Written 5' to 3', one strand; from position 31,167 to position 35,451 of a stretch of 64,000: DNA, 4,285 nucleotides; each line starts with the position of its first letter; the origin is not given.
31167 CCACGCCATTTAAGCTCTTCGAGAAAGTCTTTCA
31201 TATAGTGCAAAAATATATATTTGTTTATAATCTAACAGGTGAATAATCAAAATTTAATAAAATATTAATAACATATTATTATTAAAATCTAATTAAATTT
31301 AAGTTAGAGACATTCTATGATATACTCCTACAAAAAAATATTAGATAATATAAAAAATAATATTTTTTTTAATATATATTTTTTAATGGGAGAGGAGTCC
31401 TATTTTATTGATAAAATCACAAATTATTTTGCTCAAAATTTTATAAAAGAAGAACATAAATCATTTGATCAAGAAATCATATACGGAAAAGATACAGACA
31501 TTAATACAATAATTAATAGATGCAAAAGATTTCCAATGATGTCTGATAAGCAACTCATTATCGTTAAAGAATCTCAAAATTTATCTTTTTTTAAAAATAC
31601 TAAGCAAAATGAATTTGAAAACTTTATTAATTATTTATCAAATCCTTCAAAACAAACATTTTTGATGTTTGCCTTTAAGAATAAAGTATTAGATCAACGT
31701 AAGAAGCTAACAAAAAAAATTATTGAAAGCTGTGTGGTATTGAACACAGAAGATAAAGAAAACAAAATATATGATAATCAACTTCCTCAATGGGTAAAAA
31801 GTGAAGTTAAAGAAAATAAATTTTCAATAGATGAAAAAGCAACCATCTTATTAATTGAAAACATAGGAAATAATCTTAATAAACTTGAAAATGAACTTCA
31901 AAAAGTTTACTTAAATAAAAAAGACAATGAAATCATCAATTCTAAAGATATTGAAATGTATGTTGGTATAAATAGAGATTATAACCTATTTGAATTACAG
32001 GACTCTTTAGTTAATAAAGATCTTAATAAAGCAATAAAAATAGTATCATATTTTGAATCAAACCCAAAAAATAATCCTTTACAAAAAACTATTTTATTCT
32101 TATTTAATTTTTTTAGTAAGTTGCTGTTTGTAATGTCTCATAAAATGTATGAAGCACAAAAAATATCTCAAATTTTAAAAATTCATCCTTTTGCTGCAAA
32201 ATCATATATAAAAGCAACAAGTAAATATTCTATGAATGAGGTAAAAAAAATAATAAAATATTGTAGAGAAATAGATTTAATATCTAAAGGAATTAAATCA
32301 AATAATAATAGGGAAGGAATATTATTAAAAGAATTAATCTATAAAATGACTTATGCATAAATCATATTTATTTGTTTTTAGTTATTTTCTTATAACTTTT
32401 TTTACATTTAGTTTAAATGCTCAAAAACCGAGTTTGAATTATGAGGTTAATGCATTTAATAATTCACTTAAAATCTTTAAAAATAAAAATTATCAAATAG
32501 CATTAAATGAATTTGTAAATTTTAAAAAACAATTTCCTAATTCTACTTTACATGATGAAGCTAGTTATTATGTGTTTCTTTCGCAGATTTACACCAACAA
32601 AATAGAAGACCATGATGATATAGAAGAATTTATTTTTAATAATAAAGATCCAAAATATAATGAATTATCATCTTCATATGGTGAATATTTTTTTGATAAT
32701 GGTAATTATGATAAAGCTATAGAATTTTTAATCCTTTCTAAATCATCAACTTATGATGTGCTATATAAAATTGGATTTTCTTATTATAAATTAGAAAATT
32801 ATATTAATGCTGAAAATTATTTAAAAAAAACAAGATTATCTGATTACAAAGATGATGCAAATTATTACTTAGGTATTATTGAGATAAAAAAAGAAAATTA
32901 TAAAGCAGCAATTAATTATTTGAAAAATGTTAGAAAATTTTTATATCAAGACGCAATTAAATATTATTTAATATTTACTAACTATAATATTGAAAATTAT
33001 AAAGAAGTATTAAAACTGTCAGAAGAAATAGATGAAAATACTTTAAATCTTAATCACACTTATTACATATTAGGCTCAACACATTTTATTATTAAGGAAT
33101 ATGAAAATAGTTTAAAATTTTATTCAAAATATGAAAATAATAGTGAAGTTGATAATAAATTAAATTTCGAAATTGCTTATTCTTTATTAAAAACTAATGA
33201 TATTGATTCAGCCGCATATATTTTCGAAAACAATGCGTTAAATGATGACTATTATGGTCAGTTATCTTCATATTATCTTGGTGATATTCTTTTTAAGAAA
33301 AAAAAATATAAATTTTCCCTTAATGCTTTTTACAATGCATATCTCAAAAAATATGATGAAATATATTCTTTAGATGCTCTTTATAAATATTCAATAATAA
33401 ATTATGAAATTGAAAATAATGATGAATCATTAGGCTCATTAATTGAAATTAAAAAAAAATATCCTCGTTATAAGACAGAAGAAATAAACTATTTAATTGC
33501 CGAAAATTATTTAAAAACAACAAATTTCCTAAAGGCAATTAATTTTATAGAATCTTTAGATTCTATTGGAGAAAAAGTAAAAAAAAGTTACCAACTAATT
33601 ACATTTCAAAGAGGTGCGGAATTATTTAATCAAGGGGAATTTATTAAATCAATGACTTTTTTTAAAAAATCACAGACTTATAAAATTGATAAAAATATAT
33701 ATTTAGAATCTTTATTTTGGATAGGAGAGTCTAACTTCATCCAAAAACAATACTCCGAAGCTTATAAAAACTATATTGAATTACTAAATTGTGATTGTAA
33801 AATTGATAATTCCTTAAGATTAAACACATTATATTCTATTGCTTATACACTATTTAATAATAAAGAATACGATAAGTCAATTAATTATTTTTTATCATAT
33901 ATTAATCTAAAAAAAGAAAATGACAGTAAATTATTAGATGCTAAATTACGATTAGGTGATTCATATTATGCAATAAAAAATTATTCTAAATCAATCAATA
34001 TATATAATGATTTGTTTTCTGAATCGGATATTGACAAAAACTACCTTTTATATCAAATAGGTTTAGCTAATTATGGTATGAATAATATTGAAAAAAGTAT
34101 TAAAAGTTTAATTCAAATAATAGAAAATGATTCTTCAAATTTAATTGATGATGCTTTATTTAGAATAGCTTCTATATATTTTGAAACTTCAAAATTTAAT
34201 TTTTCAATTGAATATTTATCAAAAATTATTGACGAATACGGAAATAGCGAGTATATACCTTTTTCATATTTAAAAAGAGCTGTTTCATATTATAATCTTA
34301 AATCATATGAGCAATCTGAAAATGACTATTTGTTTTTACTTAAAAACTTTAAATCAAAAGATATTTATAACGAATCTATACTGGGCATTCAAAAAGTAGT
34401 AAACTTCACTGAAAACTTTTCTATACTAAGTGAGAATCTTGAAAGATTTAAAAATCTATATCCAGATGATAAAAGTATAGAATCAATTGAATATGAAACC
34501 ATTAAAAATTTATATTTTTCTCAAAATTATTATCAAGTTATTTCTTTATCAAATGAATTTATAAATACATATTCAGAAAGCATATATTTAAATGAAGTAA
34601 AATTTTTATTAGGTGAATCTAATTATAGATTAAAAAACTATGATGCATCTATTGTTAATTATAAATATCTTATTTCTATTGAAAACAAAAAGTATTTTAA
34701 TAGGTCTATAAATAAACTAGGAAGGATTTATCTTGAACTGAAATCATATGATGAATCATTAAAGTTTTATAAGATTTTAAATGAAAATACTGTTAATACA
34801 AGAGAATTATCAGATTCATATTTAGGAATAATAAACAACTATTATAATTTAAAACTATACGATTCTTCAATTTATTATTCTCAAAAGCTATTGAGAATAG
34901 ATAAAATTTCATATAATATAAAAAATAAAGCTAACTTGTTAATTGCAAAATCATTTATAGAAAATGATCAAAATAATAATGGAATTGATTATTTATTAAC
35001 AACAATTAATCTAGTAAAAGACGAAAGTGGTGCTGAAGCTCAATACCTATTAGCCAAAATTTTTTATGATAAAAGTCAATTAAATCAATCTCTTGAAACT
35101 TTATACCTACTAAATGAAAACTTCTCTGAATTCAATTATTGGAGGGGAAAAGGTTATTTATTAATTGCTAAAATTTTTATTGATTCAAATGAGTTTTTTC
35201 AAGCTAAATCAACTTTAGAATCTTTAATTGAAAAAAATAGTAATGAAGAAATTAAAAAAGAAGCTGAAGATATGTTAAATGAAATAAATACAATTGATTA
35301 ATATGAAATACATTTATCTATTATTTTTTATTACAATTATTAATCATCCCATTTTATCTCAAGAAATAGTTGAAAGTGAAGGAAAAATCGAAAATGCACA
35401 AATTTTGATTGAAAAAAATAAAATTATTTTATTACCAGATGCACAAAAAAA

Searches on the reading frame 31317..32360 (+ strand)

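Call 79: search_protein_families(library=pfam, proteins=[window:31317-32360:+], max_evalue=0.0001)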
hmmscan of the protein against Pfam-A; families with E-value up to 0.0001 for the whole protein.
window:31317-32360:+ (347 aa): 2 families
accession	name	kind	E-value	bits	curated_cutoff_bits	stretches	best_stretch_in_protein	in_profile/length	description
PF06144.19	DNA_pol3_delta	-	5.7e-17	62.3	21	1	21-142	1-121/124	DNA polymerase III, delta subunit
PF21694.2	DNA_pol3_delta_C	-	2.2e-11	44.2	27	1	223-343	3-120/121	DNA polymerase III delta subunit, C-terminal domain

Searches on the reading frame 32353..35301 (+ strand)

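Call 79: search_protein_families(library=pfam, proteins=[window:32353-35301:+], max_evalue=0.0001)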
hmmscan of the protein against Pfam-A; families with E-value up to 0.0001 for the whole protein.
window:32353-35301:+ (982 aa): 9 families
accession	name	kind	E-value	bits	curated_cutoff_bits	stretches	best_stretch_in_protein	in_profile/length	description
PF13174.12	TPR_6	-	1e-23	82.7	26.3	0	600-632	1-33/33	Tetratricopeptide repeat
PF07719.23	TPR_2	-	5.8e-21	73.3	27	0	135-159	2-26/34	Tetratricopeptide repeat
PF13432.12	TPR_16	-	6.9e-17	62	32.7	0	273-334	2-61/65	Tetratricopeptide repeat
PF13424.12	TPR_12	-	1.2e-16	61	30.1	0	456-521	8-76/77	Tetratricopeptide repeat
PF00515.34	TPR_1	-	4.4e-13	48.9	27.8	0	135-159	2-26/34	Tetratricopeptide repeat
PF14559.12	TPR_19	-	3.2e-09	37.4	25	0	148-200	5-58/68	Tetratricopeptide repeat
PF12895.13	ANAPC3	-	4.4e-09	36.9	27.2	0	107-160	27-82/82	Anaphase-promoting complex, cyclosome, subunit 3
PF09976.15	TPR_21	-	7.6e-07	29.5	25.5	0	711-804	40-134/193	Tetratricopeptide repeat-like domain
PF13181.12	TPR_8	-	8e-05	22.9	25.7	0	492-522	3-33/34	Tetratricopeptide repeat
